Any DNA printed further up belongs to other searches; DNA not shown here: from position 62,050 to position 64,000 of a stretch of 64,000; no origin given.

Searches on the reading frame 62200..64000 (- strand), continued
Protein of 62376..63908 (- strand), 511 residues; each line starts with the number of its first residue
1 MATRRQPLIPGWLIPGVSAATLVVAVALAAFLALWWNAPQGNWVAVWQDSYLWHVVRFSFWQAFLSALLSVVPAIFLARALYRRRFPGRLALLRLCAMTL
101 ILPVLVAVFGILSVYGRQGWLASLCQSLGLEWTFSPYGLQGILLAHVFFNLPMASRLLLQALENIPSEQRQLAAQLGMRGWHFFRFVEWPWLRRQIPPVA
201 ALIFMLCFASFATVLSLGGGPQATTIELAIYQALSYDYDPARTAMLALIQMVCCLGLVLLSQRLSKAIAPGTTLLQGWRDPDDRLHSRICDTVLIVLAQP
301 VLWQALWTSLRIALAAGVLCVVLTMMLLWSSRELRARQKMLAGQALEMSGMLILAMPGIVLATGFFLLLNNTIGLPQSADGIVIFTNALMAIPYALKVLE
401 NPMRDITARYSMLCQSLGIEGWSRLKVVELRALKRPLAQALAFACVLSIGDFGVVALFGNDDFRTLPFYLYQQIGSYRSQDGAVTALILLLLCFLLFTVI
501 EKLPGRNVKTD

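Call 45: fold_search(model_id=the predicted structure, library=pdb)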
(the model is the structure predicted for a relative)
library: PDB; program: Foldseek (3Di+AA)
matches with E <= 10: 419; with E <= 0.001: 16
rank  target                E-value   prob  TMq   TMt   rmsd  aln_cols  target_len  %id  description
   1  9j4r_A                4.1e-13  1.00  0.77  0.84   4.1       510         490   20  Cryo-EM structure of ferric ion importer, FbpBC, from Thermus thermophilus (released 2025-08-13)
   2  8hps_B                5.3e-05  1.00  0.37  0.71   4.5       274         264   20  LpqY-SugABC in state 5 (released 2023-09-06)
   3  2onk_C                8.3e-05  1.00  0.39  0.77   3.6       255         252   23  ABC transporter ModBC in complex with its binding protein ModA (released 2007-03-06)
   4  7cad_B                9.3e-05  1.00  0.37  0.68   5.8       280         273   21  Mycobacterium smegmatis SugABC complex (released 2020-12-02)
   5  7cad_A                1.0e-04  1.00  0.39  0.71   4.0       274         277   19  Mycobacterium smegmatis SugABC complex (released 2020-12-02)
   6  3d31_C                1.5e-04  1.00  0.39  0.80   3.4       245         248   20  ModBC from Methanosarcina acetivorans (released 2008-06-10)
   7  7caf_A                1.6e-04  1.00  0.41  0.74   3.6       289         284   14  Mycobacterium smegmatis LpqY-SugABC complex in the pre-translocation state (released 2020-12-02)
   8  7caf_B                2.6e-04  1.00  0.38  0.70   4.2       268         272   20  Mycobacterium smegmatis LpqY-SugABC complex in the pre-translocation state (released 2020-12-02)
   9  8y5f_C                2.9e-04  1.00  0.38  0.76   4.1       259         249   20  Cryo-EM structure of E.coli spermidine transporter PotABC (released 2024-10-09)
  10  8hpr_A                3.5e-04  1.00  0.38  0.70   4.0       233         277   19  LpqY-SugABC in state 4 (released 2023-09-06)
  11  7cag_A                4.7e-04  1.00  0.41  0.72   6.4       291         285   18  Mycobacterium smegmatis LpqY-SugABC complex in the catalytic intermediate state (released 2020-12-02)
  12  7cae_A                6.1e-04  1.00  0.42  0.75   3.5       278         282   20  Mycobacterium smegmatis LpqY-SugABC complex in the resting state (released 2020-12-02)
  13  8hpn_B                6.4e-04  1.00  0.37  0.70   4.6       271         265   21  LpqY-SugABC in state 3 (released 2023-09-06)
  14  8ja7_B                7.7e-04  1.00  0.36  0.67   4.9       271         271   21  Cryo-EM structure of Mycobacterium tuberculosis LpqY-SugABC in complex with trehalose (released 2023-09-27)
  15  8y5f_B                8.6e-04  1.00  0.40  0.73   4.1       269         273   17  Cryo-EM structure of E.coli spermidine transporter PotABC (released 2024-10-09)
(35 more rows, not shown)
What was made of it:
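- Closest known: FbpB of Thermus thermophilus FbpBC. Same: It is the best structural match to the wild-type ThiP model (TM-score 0.77 over 510 columns), with the same 12-TM pseudo-dimer architecture (call 45).
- Fold: the closest solved structure is the fused 12-TM permease FbpB, 9j4r_A, TM-score 0.77 (call 45).
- Tried and rejected: A fold search found FbpB (call 45).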
